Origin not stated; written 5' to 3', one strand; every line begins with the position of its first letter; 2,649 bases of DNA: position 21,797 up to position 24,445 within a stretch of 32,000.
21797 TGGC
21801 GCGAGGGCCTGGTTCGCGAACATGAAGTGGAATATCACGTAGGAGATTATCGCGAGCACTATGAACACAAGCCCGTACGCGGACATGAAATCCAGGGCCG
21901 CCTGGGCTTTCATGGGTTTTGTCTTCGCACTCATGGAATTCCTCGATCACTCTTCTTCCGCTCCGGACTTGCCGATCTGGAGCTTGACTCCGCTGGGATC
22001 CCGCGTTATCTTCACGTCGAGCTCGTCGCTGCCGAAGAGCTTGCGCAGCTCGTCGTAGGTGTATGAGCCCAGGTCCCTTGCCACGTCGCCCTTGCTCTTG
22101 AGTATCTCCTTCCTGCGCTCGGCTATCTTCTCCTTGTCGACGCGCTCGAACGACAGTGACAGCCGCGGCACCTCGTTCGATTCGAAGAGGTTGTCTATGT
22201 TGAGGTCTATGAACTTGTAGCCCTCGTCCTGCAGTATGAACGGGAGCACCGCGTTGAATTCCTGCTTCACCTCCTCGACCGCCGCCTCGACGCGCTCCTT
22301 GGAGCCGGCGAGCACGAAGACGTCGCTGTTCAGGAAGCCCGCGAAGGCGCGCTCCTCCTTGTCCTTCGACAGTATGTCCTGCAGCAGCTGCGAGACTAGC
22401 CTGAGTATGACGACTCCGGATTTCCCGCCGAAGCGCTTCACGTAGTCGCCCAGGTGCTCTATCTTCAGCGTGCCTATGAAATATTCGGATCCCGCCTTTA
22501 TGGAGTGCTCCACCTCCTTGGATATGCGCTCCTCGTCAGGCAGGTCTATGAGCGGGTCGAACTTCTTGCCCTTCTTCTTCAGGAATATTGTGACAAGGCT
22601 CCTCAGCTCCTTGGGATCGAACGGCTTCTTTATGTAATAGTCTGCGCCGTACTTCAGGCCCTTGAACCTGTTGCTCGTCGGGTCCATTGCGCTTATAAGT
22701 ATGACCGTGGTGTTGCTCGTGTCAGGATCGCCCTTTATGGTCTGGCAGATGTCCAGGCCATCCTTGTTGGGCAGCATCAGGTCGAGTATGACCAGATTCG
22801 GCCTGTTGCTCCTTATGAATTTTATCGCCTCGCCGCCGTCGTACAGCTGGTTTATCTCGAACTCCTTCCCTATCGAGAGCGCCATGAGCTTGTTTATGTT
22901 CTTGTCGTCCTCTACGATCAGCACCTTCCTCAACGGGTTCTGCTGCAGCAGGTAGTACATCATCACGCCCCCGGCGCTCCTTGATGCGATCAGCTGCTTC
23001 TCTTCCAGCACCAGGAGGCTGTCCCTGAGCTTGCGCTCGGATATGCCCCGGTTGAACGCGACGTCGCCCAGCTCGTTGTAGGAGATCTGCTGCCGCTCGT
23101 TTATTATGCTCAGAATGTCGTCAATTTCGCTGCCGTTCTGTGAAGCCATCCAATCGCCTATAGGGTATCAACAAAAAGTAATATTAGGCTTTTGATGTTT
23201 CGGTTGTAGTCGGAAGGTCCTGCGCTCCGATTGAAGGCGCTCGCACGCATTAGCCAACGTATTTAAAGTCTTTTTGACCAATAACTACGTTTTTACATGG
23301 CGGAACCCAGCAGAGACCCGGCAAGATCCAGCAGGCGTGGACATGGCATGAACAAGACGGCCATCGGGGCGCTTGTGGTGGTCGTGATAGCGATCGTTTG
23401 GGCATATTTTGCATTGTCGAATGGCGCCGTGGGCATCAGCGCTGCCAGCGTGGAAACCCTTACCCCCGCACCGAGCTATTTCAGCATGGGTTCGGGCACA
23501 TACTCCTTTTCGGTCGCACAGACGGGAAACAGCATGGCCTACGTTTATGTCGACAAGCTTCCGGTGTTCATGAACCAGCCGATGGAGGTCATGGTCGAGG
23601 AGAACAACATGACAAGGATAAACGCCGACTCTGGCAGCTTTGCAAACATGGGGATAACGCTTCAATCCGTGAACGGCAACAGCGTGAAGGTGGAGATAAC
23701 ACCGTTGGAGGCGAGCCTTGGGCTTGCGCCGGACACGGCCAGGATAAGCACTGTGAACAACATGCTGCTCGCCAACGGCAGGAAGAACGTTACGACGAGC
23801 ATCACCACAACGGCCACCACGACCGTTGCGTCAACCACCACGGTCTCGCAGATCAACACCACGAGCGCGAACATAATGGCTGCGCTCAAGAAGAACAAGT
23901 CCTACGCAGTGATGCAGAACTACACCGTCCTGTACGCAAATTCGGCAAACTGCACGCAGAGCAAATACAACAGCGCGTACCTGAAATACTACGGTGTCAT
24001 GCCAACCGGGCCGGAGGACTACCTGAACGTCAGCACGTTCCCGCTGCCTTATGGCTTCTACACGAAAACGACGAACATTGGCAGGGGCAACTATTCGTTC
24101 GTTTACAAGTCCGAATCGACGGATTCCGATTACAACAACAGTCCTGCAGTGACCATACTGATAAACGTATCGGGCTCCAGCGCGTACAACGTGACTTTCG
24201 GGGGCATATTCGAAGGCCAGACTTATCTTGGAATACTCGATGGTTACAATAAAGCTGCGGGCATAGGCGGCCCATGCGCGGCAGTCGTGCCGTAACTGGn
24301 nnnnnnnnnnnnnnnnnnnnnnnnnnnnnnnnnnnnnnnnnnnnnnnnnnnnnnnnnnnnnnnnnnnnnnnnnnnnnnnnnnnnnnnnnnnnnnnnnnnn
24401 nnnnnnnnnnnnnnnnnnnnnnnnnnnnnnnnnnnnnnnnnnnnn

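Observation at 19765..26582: Candidate signal-controlled surface-filament/adhesion module: multi-PAS kinase, REC-GGDEF-like regulator, pilin and two unknown proteins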

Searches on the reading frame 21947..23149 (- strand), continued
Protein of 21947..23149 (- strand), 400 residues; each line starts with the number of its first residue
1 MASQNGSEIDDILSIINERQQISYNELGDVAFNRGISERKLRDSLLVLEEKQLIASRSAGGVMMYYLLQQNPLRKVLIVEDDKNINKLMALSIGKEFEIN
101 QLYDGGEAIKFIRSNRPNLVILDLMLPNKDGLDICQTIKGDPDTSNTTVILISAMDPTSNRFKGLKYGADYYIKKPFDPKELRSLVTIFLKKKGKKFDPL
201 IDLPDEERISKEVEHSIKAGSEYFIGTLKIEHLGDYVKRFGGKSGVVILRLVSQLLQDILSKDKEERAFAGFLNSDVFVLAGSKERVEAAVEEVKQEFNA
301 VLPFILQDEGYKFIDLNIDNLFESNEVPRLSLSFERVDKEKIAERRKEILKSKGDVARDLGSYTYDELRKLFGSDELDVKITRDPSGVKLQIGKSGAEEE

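Call 14: find_related_loci(query=A1, collection=genome_contigs, flank=8000)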
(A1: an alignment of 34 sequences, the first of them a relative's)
Query A1 (400 aa) in genome_contigs; peptide patterns used: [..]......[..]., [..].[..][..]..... (x = any residue, [..] = any of these).
246 stretches matched a pattern; 237 encode a relative of the query (tblastn E <= 1e-3); the best 80 are kept; 80 distinct loci.
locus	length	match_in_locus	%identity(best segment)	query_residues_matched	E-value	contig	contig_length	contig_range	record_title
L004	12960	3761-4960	92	1-400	0e+0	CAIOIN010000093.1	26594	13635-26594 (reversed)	uncultured Candidatus Micrarchaeota archaeon isolate C24_bin-1049 genome assembly, contig: bin-1049:093/135, whole genom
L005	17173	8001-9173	67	10-400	2e-178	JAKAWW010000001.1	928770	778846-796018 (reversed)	MAG: Candidatus Micrarchaeota archaeon isolate YP4.bin88 NODE_4_length_928770_cov_34.890113, whole genome shotgun sequen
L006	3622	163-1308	69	12-393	0e+0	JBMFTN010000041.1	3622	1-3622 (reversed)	MAG: Candidatus Micrarchaeia archaeon isolate KM4347-14 NODE_6316_length_3622_cov_53.192879, whole genome shotgun sequen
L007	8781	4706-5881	67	4-394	2e-176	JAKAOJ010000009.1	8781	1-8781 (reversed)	MAG: Candidatus Micrarchaeota archaeon isolate YF1.bin131 NODE_10352_length_8781_cov_1.491102, whole genome shotgun sequ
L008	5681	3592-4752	69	10-395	5e-178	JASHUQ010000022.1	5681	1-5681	MAG: Candidatus Micrarchaeota archaeon isolate JOPF183 JOPF_N043_contig_23567, whole genome shotgun sequence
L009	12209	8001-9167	68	12-400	3e-175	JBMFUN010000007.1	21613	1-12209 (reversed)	MAG: Candidatus Micrarchaeia archaeon isolate KM4348-04 NODE_650_length_21613_cov_201.731144, whole genome shotgun seque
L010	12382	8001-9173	69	9-400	2e-175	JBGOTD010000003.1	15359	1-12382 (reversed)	MAG: Candidatus Micrarchaeaceae archaeon isolate OBJ_0618_7090110_170 k141_10034580_length_15359_cov_11.0000, whole geno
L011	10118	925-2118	67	3-400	4e-175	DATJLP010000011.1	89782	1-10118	MAG TPA_asm: Candidatus Acidoferrum sp. isolate SMAG_U14812 k141_3380450, whole genome shotgun sequence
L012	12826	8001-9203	67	1-400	5e-175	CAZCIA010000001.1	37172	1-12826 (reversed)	MAG TPA_asm: Candidatus Micrarchaeota archaeon isolate SRP271791_co2_84 genome assembly, contig: NODE_165_length_37172_c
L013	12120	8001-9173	68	10-400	5e-175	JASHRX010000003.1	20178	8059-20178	MAG: Candidatus Micrarchaeota archaeon isolate JOPF112 JOPF_NEAR_contig_41261, whole genome shotgun sequence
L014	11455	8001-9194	65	3-400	1e-174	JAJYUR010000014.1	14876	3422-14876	MAG: Candidatus Micrarchaeota archaeon isolate FK1.bin29 NODE_4141_length_14876_cov_33.525527, whole genome shotgun sequ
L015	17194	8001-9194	65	3-400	3e-174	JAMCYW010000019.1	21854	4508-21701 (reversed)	MAG: Candidatus Marsarchaeota archaeon isolate FK_Sedi_B_Bin.335 NODE_8094_length_21854_cov_6.14457, whole genome shotgu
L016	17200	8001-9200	67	1-398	8e-174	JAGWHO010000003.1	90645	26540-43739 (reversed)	MAG: Candidatus Micrarchaeota archaeon isolate REEA81 REEA81_3_length_90645_cov_7.328935, whole genome shotgun sequence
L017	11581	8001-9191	65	4-400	1e-173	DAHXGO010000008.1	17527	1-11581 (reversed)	MAG TPA_asm: Candidatus Micrarchaeota archaeon isolate clean2421 NODE_8_length_17527_cov_3.772378, whole genome shotgun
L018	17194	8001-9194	66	3-400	3e-173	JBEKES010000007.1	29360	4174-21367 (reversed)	MAG: Candidatus Micrarchaeaceae archaeon isolate SPRUCE 211 SPRUCE_211_7, whole genome shotgun sequence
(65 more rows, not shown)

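Call 19: predict_structure(alignment_id=A1)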
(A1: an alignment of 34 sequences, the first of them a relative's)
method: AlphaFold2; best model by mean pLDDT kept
length: 400 residues; sequences in the alignment: 34
mean_pLDDT: 81.0   pTM: 0.80
mean pLDDT of the five models: 81.0, 73.4, 73.2, 73.1, 56.6
residues with pLDDT >= 90: 101; 70-90: 233; 50-70: 42; < 50: 24
segments of 3 or more residues with pLDDT < 50: 1-4, 313-325, 395-400
pLDDT, mean of each block of 10 residues (from residue 1): 59 84 84 87 90 81 80 83 91 88 92 93 90 93 90 82 89 86 86 72 80 85 89 85 87 89 71 88 90 90 76 47 55 90 87 61 83 73 68 46
secondary structure, 60 per line:
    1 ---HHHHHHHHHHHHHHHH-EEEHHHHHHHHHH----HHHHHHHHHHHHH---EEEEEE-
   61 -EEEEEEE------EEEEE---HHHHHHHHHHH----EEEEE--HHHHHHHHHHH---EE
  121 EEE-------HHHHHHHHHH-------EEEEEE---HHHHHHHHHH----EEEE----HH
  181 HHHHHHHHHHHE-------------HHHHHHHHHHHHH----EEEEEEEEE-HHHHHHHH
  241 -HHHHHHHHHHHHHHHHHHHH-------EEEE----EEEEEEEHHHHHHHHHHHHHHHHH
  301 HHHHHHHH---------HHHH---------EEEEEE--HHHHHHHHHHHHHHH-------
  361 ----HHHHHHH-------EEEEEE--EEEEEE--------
elements in order: H4-19 E21-23 H24-33 H38-50 E54-59 E62-68 E75-79 H83-93 E98-102 H105-115 E119-123 H131-140 E148-153 H157-166 E171-174 H179-191 H206-218 E223-231 H233-240 H242-261 E269-272 E277-283 H284-308 H318-321 E331-336 H339-353 H365-371 E379-384 E387-392

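Call 22: fold_search(model_id=the predicted structure, library=pdb)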
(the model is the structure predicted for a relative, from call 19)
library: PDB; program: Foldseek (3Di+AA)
matches with E <= 10: 1634; with E <= 0.001: 573
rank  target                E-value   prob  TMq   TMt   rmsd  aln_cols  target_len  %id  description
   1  3bre_B                2.0e-12  1.00  0.27  0.32  27.1       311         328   17  Crystal Structure of P.aeruginosa PA3702 (released 2008-04-01)
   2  3bre_A                6.5e-12  1.00  0.27  0.33  25.8       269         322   19  Crystal Structure of P.aeruginosa PA3702 (released 2008-04-01)
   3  3i5a                  6.5e-12  1.00  0.27  0.33  27.6       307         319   16  Crystal structure of full-length WpsR from Pseudomonas syringae (released 2009-08-18)
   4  2v0n_A                3.0e-11  1.00  0.26  0.23  23.2       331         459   18  ACTIVATED RESPONSE REGULATOR PLED IN COMPLEX WITH C-DIGMP AND GTP- ALPHA-S (released 2007-08-21)
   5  9g85_C                3.2e-11  1.00  0.29  0.26  17.8       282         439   18  Structure of Response regulator PleD in complex with c-diGMP and ppGpp (released 2025-08-06)
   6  2wb4_B                3.2e-11  1.00  0.28  0.26  21.4       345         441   16  activated diguanylate cyclase PleD in complex with c-di-GMP (released 2010-04-21)
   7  9g86_B                5.0e-11  1.00  0.29  0.26  18.5       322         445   16  Structure of Response regulator PleD in complex with c-diGMP and pppGpp (released 2025-08-06)
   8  9g85_A                5.9e-11  1.00  0.28  0.26  18.0       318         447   16  Structure of Response regulator PleD in complex with c-diGMP and ppGpp (released 2025-08-06)
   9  9g85_B                7.5e-11  1.00  0.29  0.26  19.2       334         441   16  Structure of Response regulator PleD in complex with c-diGMP and ppGpp (released 2025-08-06)
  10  2wb4_A                9.4e-11  1.00  0.25  0.22  20.4       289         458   17  activated diguanylate cyclase PleD in complex with c-di-GMP (released 2010-04-21)
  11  9g86_A                1.2e-10  1.00  0.29  0.26  17.9       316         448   17  Structure of Response regulator PleD in complex with c-diGMP and pppGpp (released 2025-08-06)
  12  9g85_D                1.7e-10  1.00  0.29  0.26  19.0       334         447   17  Structure of Response regulator PleD in complex with c-diGMP and ppGpp (released 2025-08-06)
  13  6zxb_A                3.9e-10  1.00  0.26  0.35  18.9       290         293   18  Diguanylate cyclase DgcR (I-site mutant) in native state (released 2021-03-31)
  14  6zxm_A                4.6e-10  1.00  0.27  0.36  15.5       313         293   18  Diguanylate cyclase DgcR in complex with c-di-GMP (released 2021-03-31)
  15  1w25_A                5.8e-10  1.00  0.28  0.25  21.9       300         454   19  Response regulator PleD in complex with c-diGMP (released 2004-11-18)
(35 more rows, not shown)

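Call 74: search_protein_families(library=padloc, proteins=[window:21947-23149:-], max_evalue=0.01)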
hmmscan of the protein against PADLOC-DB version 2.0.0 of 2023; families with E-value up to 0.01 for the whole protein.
window:21947-23149:- (400 aa): 2 families
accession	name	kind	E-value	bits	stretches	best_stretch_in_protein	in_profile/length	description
PDLC00405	SduA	-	0.00026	18.6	1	73-133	6-67/323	DUF4263 domain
PDLC04725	PDC-M60B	-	0.0032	15.3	1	74-130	4-63/158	-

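Call 75: find_encoding_contigs(protein=window:21947-23149:-, flank=10000, max_places=2)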
Protein window:21947-23149:- (400 aa): 3 contigs read that carry it; 2 places shown.
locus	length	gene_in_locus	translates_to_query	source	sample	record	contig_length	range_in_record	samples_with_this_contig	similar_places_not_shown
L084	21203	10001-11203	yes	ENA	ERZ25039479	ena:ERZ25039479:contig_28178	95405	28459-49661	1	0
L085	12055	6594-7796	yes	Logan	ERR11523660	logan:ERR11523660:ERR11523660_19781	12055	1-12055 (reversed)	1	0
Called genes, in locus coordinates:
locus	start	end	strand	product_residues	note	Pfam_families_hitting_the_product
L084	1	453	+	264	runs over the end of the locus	-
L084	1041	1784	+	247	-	-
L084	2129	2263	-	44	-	-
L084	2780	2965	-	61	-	-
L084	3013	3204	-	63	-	-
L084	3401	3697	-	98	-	-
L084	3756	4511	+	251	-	PF01564:Spermine_synth, PF05175:MTS (weak)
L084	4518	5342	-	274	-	-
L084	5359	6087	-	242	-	PF01269:Fibrillarin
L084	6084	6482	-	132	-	PF05168:HEPN (weak)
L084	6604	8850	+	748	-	PF00989:PAS (faint), PF13185:GAF_2 (faint), PF13188:PAS_8 (faint), PF13426:PAS_9 (weak), PF00512:HisKA, PF02518:HATPase_c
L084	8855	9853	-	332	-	-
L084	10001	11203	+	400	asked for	PF00072:Response_reg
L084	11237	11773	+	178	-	-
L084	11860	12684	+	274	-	-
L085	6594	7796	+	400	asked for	PF00072:Response_reg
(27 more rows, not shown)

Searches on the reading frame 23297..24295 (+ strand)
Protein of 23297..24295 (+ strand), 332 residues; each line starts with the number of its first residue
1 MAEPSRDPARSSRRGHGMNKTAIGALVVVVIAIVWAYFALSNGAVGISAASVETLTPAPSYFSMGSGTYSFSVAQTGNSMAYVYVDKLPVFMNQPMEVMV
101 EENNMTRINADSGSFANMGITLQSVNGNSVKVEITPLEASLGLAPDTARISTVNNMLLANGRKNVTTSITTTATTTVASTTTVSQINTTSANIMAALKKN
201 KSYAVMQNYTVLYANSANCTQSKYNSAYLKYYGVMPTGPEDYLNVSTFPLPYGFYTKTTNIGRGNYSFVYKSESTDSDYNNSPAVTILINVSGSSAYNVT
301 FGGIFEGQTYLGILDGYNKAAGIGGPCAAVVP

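Call 3: search_protein_families(library=pfam, proteins=[window:23297-24295:+], max_evalue=0.1)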
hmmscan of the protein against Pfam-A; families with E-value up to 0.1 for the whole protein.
window:23297-24295:+ (332 aa): 1 family
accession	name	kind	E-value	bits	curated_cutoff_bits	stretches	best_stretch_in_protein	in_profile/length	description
PF08676.16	MutL_C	-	0.096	12.8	25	0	95-137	51-93/142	MutL C terminal dimerisation domain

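Call 5: search_protein_families(library=ncbifam, proteins=[window:23297-24295:+], max_evalue=0.1)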
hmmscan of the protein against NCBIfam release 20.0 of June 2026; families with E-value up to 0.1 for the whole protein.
window:23297-24295:+ (332 aa): 0 families

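Call 74: search_protein_families(library=padloc, proteins=[window:23297-24295:+], max_evalue=0.01)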
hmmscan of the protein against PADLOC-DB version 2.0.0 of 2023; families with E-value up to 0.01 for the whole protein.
window:23297-24295:+ (332 aa): 0 families
